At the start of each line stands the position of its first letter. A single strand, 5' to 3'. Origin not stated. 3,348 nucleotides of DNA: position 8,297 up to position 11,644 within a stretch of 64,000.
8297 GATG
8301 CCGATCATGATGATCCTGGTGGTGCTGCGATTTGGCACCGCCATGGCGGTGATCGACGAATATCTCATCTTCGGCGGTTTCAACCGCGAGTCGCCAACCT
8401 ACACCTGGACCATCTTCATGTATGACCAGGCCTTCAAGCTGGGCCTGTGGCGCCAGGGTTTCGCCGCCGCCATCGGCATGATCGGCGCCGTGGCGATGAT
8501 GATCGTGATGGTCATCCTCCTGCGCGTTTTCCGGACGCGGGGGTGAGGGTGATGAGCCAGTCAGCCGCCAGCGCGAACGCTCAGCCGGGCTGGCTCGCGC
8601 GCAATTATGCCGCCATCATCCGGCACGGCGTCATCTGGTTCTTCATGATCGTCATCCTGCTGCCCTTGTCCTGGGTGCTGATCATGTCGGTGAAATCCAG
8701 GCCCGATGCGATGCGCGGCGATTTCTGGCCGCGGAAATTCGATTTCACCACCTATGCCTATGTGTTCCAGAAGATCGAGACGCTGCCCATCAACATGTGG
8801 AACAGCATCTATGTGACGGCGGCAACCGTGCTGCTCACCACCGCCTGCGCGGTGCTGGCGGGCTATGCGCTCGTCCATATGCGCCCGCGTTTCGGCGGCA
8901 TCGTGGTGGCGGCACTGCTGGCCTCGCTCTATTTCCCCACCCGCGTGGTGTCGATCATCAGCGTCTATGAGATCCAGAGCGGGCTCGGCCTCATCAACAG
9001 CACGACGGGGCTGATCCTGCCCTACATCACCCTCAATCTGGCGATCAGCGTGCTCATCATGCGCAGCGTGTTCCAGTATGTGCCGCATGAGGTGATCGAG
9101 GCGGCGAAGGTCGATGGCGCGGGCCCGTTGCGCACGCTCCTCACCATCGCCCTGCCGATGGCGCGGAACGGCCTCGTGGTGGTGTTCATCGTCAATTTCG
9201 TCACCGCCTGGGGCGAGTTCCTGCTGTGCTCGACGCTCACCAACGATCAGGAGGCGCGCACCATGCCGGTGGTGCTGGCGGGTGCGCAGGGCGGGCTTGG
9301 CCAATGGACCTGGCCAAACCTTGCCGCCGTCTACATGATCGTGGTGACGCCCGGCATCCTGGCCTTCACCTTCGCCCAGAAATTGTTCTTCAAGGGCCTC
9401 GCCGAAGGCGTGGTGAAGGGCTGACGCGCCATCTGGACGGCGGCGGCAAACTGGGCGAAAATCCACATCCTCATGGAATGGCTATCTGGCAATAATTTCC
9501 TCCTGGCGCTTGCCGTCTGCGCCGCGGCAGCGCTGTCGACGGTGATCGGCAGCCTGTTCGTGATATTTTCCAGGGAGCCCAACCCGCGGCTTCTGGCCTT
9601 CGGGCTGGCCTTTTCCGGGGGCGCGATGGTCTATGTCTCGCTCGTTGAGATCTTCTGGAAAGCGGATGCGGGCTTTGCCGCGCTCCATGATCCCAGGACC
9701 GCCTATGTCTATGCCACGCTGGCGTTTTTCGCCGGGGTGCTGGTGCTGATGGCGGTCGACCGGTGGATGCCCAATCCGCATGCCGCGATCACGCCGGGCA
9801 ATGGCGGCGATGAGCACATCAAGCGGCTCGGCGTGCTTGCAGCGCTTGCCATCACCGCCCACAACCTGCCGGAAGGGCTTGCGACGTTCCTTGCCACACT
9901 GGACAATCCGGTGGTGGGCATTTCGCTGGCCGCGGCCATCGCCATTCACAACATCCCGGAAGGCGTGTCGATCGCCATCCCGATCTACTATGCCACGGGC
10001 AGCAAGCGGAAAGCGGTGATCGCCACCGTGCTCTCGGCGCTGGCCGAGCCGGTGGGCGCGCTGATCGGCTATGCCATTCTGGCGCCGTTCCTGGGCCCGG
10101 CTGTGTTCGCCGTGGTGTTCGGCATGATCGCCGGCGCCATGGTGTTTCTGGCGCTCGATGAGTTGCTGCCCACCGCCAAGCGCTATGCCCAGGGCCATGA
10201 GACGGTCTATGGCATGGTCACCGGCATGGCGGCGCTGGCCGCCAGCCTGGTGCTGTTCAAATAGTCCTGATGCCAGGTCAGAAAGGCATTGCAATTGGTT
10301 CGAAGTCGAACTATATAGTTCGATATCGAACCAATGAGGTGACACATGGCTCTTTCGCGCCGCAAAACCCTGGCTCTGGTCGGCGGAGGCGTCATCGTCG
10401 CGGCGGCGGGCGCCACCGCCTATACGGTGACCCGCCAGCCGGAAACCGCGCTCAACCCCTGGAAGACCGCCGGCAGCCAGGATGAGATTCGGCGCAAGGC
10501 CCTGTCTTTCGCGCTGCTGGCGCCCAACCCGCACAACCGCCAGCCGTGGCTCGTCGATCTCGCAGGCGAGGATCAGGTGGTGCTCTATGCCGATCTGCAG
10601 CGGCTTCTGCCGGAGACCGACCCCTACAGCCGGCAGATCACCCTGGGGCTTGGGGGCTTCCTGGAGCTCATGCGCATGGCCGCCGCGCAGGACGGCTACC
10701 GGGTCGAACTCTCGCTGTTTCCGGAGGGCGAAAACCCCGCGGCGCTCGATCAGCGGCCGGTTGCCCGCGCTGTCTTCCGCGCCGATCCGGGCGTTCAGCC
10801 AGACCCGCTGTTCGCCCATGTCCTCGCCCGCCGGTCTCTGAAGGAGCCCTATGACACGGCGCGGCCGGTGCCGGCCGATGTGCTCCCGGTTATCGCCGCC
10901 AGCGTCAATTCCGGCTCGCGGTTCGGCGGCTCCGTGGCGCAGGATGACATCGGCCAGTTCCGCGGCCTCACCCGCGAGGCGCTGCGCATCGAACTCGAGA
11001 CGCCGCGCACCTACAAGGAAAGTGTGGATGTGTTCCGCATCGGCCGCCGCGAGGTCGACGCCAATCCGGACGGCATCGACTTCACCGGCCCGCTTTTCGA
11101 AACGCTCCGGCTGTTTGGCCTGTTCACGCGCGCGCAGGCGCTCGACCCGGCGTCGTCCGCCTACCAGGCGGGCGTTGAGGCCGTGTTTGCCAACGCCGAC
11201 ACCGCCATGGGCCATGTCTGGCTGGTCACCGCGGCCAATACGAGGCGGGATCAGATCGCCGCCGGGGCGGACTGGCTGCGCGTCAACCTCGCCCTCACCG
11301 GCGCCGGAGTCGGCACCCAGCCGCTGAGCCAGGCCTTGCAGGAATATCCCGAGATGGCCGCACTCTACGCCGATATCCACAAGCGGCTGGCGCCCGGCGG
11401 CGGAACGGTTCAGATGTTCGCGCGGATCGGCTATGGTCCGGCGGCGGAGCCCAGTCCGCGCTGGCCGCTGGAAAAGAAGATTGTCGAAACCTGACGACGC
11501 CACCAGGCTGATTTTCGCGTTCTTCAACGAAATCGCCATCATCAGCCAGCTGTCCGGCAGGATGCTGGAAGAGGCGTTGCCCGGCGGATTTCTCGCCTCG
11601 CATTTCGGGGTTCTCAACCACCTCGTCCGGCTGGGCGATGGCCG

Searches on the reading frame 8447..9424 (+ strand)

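Call 67: search_protein_families(library=ncbifam, proteins=[window:8447-9424:+], max_evalue=0.00001)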
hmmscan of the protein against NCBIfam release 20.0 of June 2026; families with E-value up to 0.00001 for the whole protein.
window:8447-9424:+ (325 aa): 14 families
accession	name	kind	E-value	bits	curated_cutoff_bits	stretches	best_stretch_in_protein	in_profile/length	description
NF040932.1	ABC_arch_GlcU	equivalog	3.2e-25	89.3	340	1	58-319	4-265/272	glucose ABC transporter permease GlcU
NF008231.0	PRK10998.1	equivalog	5.9e-23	81.9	261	1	53-325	10-296/296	maltose ABC transporter permease MalG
NF008210.0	PRK10973.1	equivalog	3.6e-21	76.1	297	1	117-320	77-278/281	sn-glycerol-3-phosphate ABC transporter permease UgpE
TIGR01581.1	Mo_ABC_porter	hypoth_equivalog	4.2e-12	46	210.3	1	116-275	22-194/225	ABC transporter permease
TIGR03262.1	PhnU2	equivalog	3.3e-10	39.3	593.25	1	61-309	9-252/546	putative 2-aminoethylphosphonate ABC transporter permease subunit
TIGR02141.1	modB_ABC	equivalog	3.2e-09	36.7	182.6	1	120-278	3-174/208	molybdate ABC transporter permease subunit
NF007047.0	PRK09500.1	equivalog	4.8e-07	29.6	326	1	59-264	7-206/257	spermidine/putrescine ABC transporter permease PotC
NF040839.1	tungstate_WtpB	equivalog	9.3e-07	28.7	340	1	117-258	46-197/251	tungstate ABC transporter permease WtpB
NF008232.0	PRK10999.1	equivalog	1.5e-06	27.2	392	1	202-280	391-469/520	maltose ABC transporter permease MalF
NF040931.1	ABC_arch_GlcT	equivalog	3.2e-06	27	360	0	187-259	144-216/278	glucose ABC transporter permease GlcT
NF007044.0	PRK09497.1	equivalog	4e-06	26.5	348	0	176-266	140-230/285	spermidine/putrescine ABC transporter permease PotB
NF007852.0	PRK10561.1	equivalog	4.4e-06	26.8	335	1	198-255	170-227/295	sn-glycerol-3-phosphate ABC transporter permease UgpA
NF007963.0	PRK10683.1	equivalog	4.7e-06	26.2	489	1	198-301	196-296/317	putrescine ABC transporter permease PotH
NF006939.0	PRK09421.1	equivalog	5.1e-06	26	262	0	178-274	85-183/230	molybdate ABC transporter permease subunit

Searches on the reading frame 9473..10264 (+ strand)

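Call 23: search_protein_families(library=ncbifam, proteins=[window:9473-10264:+])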
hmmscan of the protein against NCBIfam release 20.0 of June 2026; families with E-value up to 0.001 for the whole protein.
window:9473-10264:+ (263 aa): 1 family
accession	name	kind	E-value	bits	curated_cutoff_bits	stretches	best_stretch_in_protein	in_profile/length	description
NF003243.0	PRK04201.1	equivalog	6.4e-92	307.6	252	1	7-263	3-266/266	zinc transporter ZupT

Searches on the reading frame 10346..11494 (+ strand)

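Call 23: search_protein_families(library=ncbifam, proteins=[window:10346-11494:+])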
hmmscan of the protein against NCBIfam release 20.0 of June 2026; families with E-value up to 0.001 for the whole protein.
window:10346-11494:+ (382 aa): 3 families
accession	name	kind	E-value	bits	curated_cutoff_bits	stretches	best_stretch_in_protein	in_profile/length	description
NF047509.1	Rv3131_FMN_oxido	subfamily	6.1e-68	229.6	199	1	52-377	2-317/319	Acg family FMN-binding oxidoreductase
NF005901.0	PRK07877.1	equivalog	2.3e-06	26.2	476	1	30-329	358-652/722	Rv1355c family protein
NF011424.0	PRK14851.1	subfamily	8.7e-05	20.7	1170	1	28-247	307-520/679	hypothetical protein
